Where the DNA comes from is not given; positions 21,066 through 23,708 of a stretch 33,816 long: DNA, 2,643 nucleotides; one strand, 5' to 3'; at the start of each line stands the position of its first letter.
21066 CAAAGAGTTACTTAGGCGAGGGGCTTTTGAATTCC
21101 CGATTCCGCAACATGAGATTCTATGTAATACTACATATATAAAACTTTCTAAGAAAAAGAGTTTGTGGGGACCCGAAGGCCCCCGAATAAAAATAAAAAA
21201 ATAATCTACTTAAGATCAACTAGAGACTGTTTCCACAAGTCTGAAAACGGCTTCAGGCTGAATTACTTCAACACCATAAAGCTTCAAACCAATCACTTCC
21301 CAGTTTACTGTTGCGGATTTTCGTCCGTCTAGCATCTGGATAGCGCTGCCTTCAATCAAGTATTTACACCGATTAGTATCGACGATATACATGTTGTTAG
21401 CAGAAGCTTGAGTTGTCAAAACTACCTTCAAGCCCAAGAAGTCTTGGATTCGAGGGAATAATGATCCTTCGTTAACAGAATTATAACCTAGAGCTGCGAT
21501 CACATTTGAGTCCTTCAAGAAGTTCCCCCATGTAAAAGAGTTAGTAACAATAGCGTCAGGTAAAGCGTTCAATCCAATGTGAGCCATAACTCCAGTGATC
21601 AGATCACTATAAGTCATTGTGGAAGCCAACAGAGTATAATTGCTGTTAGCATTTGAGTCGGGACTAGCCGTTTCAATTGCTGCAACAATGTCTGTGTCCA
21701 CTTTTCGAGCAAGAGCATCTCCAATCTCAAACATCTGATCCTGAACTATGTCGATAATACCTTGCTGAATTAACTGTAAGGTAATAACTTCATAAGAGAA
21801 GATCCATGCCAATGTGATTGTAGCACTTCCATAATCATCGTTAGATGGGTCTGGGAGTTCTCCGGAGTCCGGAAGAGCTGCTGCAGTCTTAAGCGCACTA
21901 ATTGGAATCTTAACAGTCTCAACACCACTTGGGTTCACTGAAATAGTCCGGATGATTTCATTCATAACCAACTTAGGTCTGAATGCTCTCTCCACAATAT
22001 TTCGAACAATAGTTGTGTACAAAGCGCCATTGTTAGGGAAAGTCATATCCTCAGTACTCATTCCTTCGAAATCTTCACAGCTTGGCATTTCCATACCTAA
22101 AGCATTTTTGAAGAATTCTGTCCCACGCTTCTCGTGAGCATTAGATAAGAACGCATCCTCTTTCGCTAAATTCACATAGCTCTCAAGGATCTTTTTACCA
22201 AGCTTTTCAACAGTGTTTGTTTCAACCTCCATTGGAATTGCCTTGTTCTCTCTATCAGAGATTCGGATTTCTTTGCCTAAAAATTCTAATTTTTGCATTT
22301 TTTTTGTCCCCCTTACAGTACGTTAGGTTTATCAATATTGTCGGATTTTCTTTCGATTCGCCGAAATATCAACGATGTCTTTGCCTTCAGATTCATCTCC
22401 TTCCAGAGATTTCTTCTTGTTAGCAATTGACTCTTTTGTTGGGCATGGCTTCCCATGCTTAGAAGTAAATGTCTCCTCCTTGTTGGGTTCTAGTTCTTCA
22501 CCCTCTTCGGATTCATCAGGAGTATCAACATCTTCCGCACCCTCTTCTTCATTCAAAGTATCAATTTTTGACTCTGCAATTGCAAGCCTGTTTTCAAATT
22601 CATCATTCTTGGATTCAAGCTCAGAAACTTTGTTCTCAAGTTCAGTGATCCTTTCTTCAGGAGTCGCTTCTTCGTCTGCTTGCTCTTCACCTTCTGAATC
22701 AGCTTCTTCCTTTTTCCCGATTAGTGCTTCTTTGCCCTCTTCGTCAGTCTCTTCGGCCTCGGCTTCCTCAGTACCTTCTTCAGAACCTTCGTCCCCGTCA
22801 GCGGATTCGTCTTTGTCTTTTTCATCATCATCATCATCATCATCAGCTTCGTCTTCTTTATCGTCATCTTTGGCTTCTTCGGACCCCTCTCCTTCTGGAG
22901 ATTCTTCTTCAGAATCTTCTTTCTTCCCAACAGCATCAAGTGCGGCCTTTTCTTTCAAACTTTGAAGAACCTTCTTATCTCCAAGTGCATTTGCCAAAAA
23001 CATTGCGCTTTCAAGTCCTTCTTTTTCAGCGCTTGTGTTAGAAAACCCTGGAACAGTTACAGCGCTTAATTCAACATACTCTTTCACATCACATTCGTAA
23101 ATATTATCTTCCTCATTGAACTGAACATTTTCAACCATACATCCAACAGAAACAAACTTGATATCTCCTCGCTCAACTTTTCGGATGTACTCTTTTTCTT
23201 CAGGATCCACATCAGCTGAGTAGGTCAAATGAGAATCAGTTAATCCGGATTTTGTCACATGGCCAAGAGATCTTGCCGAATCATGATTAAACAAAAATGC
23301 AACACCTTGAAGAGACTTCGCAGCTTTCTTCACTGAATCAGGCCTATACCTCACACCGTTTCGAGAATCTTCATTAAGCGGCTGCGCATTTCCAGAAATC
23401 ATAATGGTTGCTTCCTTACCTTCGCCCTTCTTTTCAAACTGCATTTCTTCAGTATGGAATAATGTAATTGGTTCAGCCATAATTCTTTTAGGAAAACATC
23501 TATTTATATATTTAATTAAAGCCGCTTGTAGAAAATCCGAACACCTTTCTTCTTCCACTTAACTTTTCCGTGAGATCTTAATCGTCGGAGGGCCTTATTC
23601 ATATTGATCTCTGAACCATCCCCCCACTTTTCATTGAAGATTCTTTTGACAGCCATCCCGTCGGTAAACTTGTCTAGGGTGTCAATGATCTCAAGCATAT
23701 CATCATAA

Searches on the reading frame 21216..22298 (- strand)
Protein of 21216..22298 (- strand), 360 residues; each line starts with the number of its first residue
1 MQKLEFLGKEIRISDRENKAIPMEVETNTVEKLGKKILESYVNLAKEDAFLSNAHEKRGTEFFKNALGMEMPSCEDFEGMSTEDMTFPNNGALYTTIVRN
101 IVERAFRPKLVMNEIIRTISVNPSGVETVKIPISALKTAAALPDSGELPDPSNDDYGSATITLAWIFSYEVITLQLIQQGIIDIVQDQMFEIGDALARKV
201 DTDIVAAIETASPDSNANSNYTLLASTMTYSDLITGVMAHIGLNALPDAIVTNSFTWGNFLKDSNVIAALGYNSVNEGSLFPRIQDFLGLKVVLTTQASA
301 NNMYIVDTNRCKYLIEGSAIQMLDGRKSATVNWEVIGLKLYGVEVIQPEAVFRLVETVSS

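Call 10: search_protein_families(library=pfam, proteins=[window:21216-22298:-], max_evalue=0.01)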
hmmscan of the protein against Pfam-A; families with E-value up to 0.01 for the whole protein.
window:21216-22298:- (360 aa): 2 families
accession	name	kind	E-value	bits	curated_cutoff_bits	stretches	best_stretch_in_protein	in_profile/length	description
PF25209.1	Phage_capsid_4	-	4.2e-07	31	27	1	95-346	12-252/262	Phage capsid protein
PF05065.19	Phage_capsid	-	0.0013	18.6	24.2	1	104-351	12-275/280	Phage capsid family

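Call 11: search_protein_families(library=phrogs, proteins=[window:21216-22298:-], max_evalue=0.001)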
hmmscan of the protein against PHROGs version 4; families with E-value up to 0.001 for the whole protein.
window:21216-22298:- (360 aa): 4 families
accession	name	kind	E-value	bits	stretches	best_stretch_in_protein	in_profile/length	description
phrog_1650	-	head and packaging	2.7e-09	37.7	1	172-354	106-295/300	major head protein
phrog_10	-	head and packaging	5.6e-08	33.2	1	31-316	333-593/752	major head protein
phrog_544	-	head and packaging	3.4e-07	31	1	172-315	92-233/282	major head protein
phrog_267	-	head and packaging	4.3e-05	23.8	0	80-235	23-195/410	major head protein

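Call 15: find_related_loci(query=window:21216-22298:-, collection=viral_contigs, flank=4000)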
Query window:21216-22298:- (360 aa) in viral_contigs; peptide patterns used: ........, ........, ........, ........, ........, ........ (x = any residue, [..] = any of these).
1 stretches matched a pattern; 1 encode a relative of the query (tblastn E <= 1e-3); 1 distinct loci.
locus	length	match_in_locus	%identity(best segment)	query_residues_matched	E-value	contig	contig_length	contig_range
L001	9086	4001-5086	69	1-360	1e-173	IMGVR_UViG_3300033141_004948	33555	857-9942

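Call 22: find_homologous_proteins(query=window:21216-22298:-)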
Query window:21216-22298:- (360 aa): 43 proteins with E <= 0.001 among 2630 candidates.
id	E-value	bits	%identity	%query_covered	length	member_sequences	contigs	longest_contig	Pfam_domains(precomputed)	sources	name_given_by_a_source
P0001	6.1e-229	777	99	100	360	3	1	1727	PF25209.3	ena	-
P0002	3.9e-188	643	82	99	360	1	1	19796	PF25209.3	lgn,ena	-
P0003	2.5e-178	610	77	99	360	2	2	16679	PF25209.3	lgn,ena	-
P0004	7.2e-168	576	72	100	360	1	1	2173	PF25209.3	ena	-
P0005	5.5e-166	570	72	100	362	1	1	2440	PF25209.3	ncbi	-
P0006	5.9e-165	566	71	100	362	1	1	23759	PF25209.3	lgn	-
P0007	1.4e-164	565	73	99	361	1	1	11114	PF25209.3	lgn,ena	-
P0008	2.5e-164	564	72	99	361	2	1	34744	PF25209.3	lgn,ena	-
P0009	9.0e-164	563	69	99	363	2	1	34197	PF25209.3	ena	-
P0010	1.0e-163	562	69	100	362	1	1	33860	PF25209.3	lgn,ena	-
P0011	3.9e-163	560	71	100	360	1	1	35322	PF25209.3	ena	-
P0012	4.1e-162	557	70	100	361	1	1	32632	PF25209.3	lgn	-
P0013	1.1e-161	556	70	100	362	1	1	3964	PF25209.3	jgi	-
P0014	1.2e-161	556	69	100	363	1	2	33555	PF25209.3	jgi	-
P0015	7.3e-161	553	70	99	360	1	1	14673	PF25209.3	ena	-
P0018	1.3e-158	546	69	99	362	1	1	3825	PF25209.3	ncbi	-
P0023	6.9e-157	540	67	100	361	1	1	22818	PF25209.3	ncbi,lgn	-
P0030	2.3e-120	420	55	99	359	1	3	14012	PF25209.3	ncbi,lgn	-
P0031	1.0e-119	418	53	99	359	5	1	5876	PF25209.3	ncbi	ncbi:MAG: hypothetical protein ACOCTT_01910 [archaeon]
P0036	7.9e-118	412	53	99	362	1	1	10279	PF25209.3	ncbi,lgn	-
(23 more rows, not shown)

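Call 23: find_encoding_contigs(protein=P0001, flank=3000, max_places=3)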
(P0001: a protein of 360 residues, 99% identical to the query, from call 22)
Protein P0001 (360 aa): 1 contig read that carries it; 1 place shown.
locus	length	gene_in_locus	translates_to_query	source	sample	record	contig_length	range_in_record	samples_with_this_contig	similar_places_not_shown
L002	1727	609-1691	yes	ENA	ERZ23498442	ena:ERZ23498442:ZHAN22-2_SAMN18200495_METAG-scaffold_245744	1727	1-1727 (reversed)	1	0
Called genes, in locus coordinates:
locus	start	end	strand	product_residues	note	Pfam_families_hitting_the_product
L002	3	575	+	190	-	?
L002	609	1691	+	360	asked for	PF25209:Phage_capsid_4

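Call 24: find_encoding_contigs(protein=P0002, flank=3000, max_places=3)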
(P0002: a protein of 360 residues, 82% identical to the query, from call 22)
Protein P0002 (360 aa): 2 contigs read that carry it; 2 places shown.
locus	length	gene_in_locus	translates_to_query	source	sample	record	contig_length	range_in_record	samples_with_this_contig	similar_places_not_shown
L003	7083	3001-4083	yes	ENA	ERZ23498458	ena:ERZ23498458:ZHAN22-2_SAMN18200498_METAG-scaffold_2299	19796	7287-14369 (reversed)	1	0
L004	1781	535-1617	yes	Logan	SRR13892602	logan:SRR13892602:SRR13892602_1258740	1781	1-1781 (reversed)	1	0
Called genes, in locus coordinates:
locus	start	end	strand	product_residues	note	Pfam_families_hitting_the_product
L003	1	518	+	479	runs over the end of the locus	PF04860:Phage_portal (weak)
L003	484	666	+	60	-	-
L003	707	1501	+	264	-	PF04233:Phage_Mu_F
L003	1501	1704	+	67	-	-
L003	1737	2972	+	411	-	PF04586:Peptidase_S78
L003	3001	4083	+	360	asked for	PF25209:Phage_capsid_4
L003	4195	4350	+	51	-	-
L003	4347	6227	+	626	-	PF13692:Glyco_trans_1_4, PF13524:Glyco_trans_1_2 (faint), PF00534:Glycos_transf_1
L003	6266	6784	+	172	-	-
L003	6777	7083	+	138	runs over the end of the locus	-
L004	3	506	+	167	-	?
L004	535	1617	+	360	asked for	PF25209:Phage_capsid_4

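Call 25: find_encoding_contigs(protein=P0003, flank=3000, max_places=3)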
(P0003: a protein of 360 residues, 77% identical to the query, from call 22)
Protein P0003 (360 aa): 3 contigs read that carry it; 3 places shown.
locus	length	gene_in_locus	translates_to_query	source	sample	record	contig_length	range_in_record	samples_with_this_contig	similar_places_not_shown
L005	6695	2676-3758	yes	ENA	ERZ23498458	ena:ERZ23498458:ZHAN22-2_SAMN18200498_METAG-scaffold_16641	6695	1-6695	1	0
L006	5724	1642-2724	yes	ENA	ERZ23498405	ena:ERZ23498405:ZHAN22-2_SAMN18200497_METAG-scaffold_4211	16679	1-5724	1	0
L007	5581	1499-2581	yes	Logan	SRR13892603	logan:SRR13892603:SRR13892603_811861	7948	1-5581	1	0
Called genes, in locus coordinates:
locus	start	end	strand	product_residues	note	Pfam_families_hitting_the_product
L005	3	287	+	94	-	?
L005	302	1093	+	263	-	PF04233:Phage_Mu_F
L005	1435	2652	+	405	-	PF04586:Peptidase_S78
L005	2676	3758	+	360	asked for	PF25209:Phage_capsid_4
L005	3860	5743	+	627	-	PF13692:Glyco_trans_1_4, PF00534:Glycos_transf_1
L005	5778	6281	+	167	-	-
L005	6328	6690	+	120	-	-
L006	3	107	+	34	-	?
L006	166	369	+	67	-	-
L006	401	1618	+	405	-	PF04586:Peptidase_S78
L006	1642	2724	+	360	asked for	PF25209:Phage_capsid_4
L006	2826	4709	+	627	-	PF13692:Glyco_trans_1_4, PF00534:Glycos_transf_1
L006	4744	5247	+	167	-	-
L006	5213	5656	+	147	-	-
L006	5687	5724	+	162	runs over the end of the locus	-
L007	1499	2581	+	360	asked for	PF25209:Phage_capsid_4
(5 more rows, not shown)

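Call 31: find_encoding_contigs(protein=P0008, flank=10000, max_places=2)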
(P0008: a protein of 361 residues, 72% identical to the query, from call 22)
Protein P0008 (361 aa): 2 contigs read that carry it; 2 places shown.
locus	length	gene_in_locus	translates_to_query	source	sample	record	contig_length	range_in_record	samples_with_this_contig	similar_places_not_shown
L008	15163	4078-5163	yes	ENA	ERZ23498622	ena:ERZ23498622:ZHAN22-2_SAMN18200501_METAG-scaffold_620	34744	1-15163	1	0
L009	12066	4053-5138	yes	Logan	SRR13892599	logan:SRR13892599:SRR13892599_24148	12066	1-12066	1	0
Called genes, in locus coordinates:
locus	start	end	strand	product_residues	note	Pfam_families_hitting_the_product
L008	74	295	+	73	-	-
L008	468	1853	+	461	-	PF04860:Phage_portal (weak)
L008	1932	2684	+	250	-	PF04233:Phage_Mu_F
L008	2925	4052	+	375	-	PF04586:Peptidase_S78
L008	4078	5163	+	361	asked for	PF25209:Phage_capsid_4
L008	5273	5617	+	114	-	-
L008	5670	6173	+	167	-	-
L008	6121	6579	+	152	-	-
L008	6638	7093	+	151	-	-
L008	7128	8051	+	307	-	PF18906:Phage_tube_2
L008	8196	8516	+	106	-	-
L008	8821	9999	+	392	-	-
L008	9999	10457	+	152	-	-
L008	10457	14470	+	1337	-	PF13385:Laminin_G_3, PF02210:Laminin_G_2 (faint), PF06439:3keto-disac_hyd (faint), PF13385:Laminin_G_3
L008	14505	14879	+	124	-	-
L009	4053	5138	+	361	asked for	PF25209:Phage_capsid_4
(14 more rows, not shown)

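Call 32: find_encoding_contigs(protein=P0007, flank=10000, max_places=2)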
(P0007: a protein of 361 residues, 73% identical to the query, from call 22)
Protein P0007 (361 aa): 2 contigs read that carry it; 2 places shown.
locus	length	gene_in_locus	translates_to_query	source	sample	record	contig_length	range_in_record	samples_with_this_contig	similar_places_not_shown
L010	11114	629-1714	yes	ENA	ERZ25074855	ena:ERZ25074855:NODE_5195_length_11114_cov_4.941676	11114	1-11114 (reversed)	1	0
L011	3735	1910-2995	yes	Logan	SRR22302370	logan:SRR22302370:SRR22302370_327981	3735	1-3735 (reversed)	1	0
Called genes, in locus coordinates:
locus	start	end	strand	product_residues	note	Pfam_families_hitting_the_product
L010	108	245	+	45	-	-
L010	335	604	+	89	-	-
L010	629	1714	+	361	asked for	PF25209:Phage_capsid_4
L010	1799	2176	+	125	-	-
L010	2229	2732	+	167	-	-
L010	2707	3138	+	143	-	-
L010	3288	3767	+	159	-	-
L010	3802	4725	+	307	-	-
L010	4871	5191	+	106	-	-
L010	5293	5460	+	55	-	-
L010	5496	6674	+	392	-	-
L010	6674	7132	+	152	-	-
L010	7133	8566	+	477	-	-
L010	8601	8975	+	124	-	-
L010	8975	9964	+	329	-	-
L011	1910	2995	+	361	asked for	PF25209:Phage_capsid_4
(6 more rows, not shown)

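Call 33: find_encoding_contigs(protein=P0011, flank=10000, max_places=2)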
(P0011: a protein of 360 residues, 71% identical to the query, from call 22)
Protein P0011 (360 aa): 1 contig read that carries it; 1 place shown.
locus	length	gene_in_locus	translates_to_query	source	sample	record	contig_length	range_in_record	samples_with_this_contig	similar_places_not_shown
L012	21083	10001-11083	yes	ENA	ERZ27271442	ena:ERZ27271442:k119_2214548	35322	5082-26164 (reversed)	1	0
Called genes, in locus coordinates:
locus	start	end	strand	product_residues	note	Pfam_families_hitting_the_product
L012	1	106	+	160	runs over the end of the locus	PF13456:RVT_3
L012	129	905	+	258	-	-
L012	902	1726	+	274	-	PF03721:UDPG_MGDP_dh_N, PF00984:UDPG_MGDP_dh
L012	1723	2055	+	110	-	PF07411:DUF1508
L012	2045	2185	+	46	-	PF09853:DUF2080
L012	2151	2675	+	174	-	-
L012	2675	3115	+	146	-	-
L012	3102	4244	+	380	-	PF00145:DNA_methylase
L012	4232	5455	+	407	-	PF04466:Terminase_3, PF17288:Terminase_3C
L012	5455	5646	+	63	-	-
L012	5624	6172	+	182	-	PF01844:HNH, PF14279:HNH_5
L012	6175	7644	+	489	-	-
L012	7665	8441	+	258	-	PF04233:Phage_Mu_F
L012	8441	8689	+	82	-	-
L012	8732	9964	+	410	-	PF04586:Peptidase_S78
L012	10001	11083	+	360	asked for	PF25209:Phage_capsid_4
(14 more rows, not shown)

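Call 34: find_encoding_contigs(protein=P0006, flank=10000, max_places=2)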
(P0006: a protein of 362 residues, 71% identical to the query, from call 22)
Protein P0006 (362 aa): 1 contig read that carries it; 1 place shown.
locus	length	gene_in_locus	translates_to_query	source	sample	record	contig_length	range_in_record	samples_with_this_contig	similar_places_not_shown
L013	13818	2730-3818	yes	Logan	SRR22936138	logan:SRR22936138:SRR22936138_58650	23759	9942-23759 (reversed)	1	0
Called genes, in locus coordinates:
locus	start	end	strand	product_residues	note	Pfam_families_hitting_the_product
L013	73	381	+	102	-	-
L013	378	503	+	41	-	-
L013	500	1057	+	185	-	PF05063:MT-A70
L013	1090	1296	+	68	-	-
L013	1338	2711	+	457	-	-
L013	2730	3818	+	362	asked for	PF25209:Phage_capsid_4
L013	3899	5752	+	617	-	PF00534:Glycos_transf_1, PF13692:Glyco_trans_1_4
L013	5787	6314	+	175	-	-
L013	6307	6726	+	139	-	-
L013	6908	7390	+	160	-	-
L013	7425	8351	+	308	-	PF18906:Phage_tube_2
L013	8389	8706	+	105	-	-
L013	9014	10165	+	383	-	-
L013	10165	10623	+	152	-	-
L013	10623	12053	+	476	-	-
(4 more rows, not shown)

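Call 48: find_encoding_contigs(protein=window:21216-22298:-, flank=3000, max_places=10)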
Protein window:21216-22298:- (360 aa): 6 contigs read that carry it; 3 places shown.
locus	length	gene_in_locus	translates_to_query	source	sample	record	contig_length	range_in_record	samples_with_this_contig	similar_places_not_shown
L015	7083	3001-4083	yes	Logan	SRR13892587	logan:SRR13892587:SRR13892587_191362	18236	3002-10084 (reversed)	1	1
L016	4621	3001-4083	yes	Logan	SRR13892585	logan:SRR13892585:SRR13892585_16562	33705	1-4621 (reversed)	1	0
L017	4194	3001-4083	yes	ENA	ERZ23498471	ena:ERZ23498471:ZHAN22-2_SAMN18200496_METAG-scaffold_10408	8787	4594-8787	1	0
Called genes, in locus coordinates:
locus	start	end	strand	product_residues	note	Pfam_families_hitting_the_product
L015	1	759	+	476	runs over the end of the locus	PF04860:Phage_portal (weak)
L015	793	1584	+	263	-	PF04233:Phage_Mu_F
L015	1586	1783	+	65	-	-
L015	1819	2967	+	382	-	PF04586:Peptidase_S78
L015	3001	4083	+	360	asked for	PF25209:Phage_capsid_4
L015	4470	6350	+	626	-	PF00534:Glycos_transf_1, PF13692:Glyco_trans_1_4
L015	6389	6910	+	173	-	-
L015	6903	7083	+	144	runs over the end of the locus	-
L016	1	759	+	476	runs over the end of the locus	PF04860:Phage_portal (weak)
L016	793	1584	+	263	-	PF04233:Phage_Mu_F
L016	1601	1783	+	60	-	-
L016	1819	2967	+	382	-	PF04586:Peptidase_S78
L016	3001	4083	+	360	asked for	PF25209:Phage_capsid_4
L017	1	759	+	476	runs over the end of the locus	PF04860:Phage_portal (weak)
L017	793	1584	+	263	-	PF04233:Phage_Mu_F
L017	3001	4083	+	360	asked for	PF25209:Phage_capsid_4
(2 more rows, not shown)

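Call 63: find_related_loci(query=A3, collection=metagenome_contigs, flank=3000)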
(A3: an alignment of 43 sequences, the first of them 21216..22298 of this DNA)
Query A3 (360 aa) in metagenome_contigs; peptide patterns used: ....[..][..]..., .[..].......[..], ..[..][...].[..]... (x = any residue, [..] = any of these).
183 stretches matched a pattern; 4 encode a relative of the query (tblastn E <= 1e-3); 4 distinct loci.
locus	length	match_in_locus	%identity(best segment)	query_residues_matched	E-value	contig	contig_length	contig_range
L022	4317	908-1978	70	5-360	4e-167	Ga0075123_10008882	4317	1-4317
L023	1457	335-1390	54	1-354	2e-138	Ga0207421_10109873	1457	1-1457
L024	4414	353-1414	54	1-357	2e-125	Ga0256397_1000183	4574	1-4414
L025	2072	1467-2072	63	5-205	1e-77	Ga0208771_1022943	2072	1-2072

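Call 64: find_related_loci(query=A3, collection=viral_contigs, flank=3000)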
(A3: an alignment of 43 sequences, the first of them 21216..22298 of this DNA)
Query A3 (360 aa) in viral_contigs; peptide patterns used: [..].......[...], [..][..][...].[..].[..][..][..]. (x = any residue, [..] = any of these).
80 stretches matched a pattern; 19 encode a relative of the query (tblastn E <= 1e-3); 19 distinct loci.
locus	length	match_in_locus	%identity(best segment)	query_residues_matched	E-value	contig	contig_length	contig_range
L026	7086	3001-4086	69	1-360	2e-172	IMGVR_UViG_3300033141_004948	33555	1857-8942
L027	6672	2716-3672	41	27-354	2e-85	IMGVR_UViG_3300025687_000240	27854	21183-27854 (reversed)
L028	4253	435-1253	36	89-356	5e-53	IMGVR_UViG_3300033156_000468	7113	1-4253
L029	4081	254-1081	36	89-359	6e-53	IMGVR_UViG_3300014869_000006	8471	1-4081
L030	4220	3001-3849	35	80-356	1e-48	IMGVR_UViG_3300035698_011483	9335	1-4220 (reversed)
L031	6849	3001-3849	28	75-356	7e-42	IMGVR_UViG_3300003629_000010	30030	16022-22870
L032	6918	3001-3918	28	56-351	3e-29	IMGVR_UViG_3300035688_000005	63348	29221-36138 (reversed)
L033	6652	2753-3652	26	50-345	5e-28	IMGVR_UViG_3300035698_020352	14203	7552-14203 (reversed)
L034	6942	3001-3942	28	34-345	2e-27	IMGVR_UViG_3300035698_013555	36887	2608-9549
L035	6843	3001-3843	29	78-345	5e-27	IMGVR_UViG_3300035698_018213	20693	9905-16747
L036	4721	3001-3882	28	66-345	1e-26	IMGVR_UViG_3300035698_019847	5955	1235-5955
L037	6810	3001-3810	28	83-345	9e-26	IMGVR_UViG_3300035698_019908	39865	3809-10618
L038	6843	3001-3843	27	78-345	2e-25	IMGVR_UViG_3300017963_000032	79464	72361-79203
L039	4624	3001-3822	27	83-345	1e-23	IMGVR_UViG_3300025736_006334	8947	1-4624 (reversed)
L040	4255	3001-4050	25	35-359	7e-23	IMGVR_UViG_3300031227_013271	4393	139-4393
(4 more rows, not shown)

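Call 79: list_cluster_members(proteins=[P0005, P0018, P0023, P0030, P0031, P0036])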
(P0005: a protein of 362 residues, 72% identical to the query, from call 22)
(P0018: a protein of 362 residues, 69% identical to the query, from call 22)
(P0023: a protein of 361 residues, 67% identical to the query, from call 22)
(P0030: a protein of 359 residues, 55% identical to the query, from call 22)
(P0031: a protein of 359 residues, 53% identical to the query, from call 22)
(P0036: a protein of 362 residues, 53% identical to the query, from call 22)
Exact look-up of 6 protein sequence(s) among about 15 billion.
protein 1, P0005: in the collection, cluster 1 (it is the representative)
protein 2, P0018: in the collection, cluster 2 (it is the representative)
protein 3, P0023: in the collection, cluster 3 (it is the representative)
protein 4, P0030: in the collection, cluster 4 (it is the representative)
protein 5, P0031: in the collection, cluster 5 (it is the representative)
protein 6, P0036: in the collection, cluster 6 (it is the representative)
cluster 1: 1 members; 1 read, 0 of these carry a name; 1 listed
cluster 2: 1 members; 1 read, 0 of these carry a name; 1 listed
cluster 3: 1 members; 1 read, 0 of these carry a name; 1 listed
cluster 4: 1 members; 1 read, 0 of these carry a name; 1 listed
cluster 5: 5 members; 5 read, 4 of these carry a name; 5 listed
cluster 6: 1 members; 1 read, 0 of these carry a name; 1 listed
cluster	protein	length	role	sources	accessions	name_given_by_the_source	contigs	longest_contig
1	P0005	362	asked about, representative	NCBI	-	-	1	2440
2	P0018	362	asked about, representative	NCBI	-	-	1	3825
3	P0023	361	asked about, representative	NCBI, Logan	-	-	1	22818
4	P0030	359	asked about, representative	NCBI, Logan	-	-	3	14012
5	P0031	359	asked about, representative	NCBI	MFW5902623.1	MAG: hypothetical protein ACOCTT_01910 [archaeon]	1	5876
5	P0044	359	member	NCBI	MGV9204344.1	MAG: hypothetical protein ACOC44_10055 [Promethearchaeia archaeon]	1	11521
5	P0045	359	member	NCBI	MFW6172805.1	MAG: hypothetical protein ACOC5T_03585 [Elusimicrobiota bacterium]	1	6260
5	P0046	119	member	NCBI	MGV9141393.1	MAG: hypothetical protein ACOC1X_00485, partial [Promethearchaeota archaeon]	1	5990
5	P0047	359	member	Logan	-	-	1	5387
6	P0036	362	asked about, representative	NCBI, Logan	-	-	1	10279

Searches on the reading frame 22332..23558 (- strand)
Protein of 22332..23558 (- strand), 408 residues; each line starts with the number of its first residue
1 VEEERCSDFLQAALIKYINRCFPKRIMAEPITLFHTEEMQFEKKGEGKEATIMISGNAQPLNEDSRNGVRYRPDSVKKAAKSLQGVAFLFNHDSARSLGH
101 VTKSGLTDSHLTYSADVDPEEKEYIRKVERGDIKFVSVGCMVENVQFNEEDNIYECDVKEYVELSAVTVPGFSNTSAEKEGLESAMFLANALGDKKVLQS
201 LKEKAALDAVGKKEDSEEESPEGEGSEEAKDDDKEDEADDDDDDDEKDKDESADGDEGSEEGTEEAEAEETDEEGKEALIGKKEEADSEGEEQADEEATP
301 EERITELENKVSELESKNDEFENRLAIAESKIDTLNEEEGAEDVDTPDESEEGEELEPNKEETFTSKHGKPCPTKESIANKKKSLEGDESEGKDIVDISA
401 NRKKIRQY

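Call 10: search_protein_families(library=pfam, proteins=[window:22332-23558:-], max_evalue=0.01)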
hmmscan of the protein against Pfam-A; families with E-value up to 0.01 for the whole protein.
window:22332-23558:- (408 aa): 1 family
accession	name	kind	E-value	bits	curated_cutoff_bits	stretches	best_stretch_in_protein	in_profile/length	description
PF04586.22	Peptidase_S78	-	9.4e-10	39.3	21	1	48-178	10-153/165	Caudovirus prohead serine protease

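Call 11: search_protein_families(library=phrogs, proteins=[window:22332-23558:-], max_evalue=0.001)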
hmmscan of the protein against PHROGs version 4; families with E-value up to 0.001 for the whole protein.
window:22332-23558:- (408 aa): 0 families
